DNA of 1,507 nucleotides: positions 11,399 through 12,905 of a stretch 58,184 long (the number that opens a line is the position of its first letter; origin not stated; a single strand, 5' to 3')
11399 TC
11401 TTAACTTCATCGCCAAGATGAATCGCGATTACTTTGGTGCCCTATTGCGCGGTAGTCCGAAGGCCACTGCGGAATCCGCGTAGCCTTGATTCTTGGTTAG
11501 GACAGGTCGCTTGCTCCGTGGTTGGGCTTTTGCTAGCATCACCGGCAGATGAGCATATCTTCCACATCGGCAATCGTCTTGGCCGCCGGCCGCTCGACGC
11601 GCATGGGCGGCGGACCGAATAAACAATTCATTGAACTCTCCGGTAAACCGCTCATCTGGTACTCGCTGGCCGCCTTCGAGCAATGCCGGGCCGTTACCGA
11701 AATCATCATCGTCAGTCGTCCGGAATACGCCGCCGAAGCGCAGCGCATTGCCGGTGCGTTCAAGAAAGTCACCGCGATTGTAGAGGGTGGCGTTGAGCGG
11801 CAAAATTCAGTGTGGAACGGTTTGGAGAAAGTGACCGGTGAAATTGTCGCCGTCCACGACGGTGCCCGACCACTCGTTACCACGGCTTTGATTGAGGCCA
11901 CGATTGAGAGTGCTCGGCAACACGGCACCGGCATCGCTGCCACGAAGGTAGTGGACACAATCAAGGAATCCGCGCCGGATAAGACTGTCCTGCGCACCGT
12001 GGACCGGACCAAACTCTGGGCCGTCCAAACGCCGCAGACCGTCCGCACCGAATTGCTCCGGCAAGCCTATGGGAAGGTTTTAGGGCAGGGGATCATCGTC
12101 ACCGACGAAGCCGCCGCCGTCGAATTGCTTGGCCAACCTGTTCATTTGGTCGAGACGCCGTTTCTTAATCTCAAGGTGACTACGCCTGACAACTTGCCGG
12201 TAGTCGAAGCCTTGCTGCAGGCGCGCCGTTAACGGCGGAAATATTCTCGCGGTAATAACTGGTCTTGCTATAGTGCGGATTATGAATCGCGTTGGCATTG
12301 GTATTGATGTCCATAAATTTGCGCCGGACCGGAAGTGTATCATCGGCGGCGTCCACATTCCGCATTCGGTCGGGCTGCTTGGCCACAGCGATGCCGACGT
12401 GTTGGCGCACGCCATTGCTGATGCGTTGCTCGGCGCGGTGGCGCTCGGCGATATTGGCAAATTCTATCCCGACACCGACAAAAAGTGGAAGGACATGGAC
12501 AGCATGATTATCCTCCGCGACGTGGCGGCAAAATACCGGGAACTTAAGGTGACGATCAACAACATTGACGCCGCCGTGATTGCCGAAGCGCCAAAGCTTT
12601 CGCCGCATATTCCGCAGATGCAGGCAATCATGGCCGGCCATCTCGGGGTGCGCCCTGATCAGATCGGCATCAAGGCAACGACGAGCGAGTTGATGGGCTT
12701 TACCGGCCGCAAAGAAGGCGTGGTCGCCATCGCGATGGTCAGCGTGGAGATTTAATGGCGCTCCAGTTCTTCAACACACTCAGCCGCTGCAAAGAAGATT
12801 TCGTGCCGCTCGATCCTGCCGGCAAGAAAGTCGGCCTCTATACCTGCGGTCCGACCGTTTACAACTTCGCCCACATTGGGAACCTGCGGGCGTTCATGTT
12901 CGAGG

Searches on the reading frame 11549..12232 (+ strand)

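Call 46: search_protein_families(library=ncbifam, proteins=[window:11549-12232:+], max_evalue=0.001)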
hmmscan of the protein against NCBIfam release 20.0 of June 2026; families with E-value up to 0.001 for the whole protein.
window:11549-12232:+ (227 aa): 26 families (the best 25 are shown)
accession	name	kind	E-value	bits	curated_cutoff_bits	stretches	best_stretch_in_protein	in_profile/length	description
TIGR00453.1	ispD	equivalog_domain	4.1e-66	222.6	181.3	1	7-223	1-219/219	2-C-methyl-D-erythritol 4-phosphate cytidylyltransferase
NF001186.0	PRK00155.2-3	equivalog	7.2e-56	189.1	253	1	6-224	5-223/224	2-C-methyl-D-erythritol 4-phosphate cytidylyltransferase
NF009924.0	PRK13385.1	subfamily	1.1e-47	162.5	342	1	8-225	5-225/230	2-C-methyl-D-erythritol 4-phosphate cytidylyltransferase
NF006899.0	PRK09382.1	equivalog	5.2e-46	157.5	417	1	3-224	4-221/387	bifunctional 2-C-methyl-D-erythritol 4-phosphate cytidylyltransferase/2-C-methyl-D-erythritol 2,4-cyclodiphosphate synthase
NF001183.0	PRK00155.1-3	subfamily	5e-36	124.2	166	1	8-225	4-233/237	D-ribitol-5-phosphate cytidylyltransferase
TIGR00454.1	TIGR00454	hypoth_equivalog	6.4e-11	42.5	174.7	1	8-120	3-112/183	TIGR00454 family protein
TIGR03310.1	matur_MocA_YgfJ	equivalog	2.2e-10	40.8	186.45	1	7-131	1-124/188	molybdenum cofactor cytidylyltransferase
NF001457.0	PRK00317.1-3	equivalog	1e-08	34.9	164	1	7-125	3-116/200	molybdenum cofactor guanylyltransferase MobA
NF009905.0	PRK13368.1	subfamily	2.8e-08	33.4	255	1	8-151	5-144/243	3-deoxy-manno-octulosonate cytidylyltransferase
NF010932.0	PRK14352.1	equivalog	3.2e-08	32.7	611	1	4-152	5-154/488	bifunctional UDP-N-acetylglucosamine diphosphorylase/glucosamine-1-phosphate N-acetyltransferase GlmU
TIGR02665.1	molyb_mobA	equivalog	5.1e-08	33.2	151.85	1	7-132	2-123/186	molybdenum cofactor guanylyltransferase MobA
NF011056.0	PRK14489.1-1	equivalog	5.1e-08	32.4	379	1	2-121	2-112/363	bifunctional molybdenum cofactor guanylyltransferase MobA/molybdopterin-guanine dinucleotide biosynthesis adaptor protein MobB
NF010933.0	PRK14353.1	equivalog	8e-08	31.3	505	1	4-125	4-127/453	bifunctional UDP-N-acetylglucosamine diphosphorylase/glucosamine-1-phosphate N-acetyltransferase GlmU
NF003950.0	PRK05450.1-3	subfamily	1.9e-07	30.7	234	1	14-145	11-140/248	3-deoxy-manno-octulosonate cytidylyltransferase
NF010936.0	PRK14356.1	equivalog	3.8e-07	29.4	666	1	4-128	4-127/456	bifunctional UDP-N-acetylglucosamine diphosphorylase/glucosamine-1-phosphate N-acetyltransferase GlmU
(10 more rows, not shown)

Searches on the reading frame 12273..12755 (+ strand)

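Call 46: search_protein_families(library=ncbifam, proteins=[window:12273-12755:+], max_evalue=0.001)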
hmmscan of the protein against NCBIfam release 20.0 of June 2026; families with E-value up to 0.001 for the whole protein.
window:12273-12755:+ (160 aa): 2 families
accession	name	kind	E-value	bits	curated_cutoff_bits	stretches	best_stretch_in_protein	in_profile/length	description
NF006899.0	PRK09382.1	equivalog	1.9e-61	208.3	417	1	6-159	227-380/387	bifunctional 2-C-methyl-D-erythritol 4-phosphate cytidylyltransferase/2-C-methyl-D-erythritol 2,4-cyclodiphosphate synthase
TIGR00151.1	ispF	equivalog_domain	3.1e-59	199.5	116.45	1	6-158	1-153/155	2-C-methyl-D-erythritol 2,4-cyclodiphosphate synthase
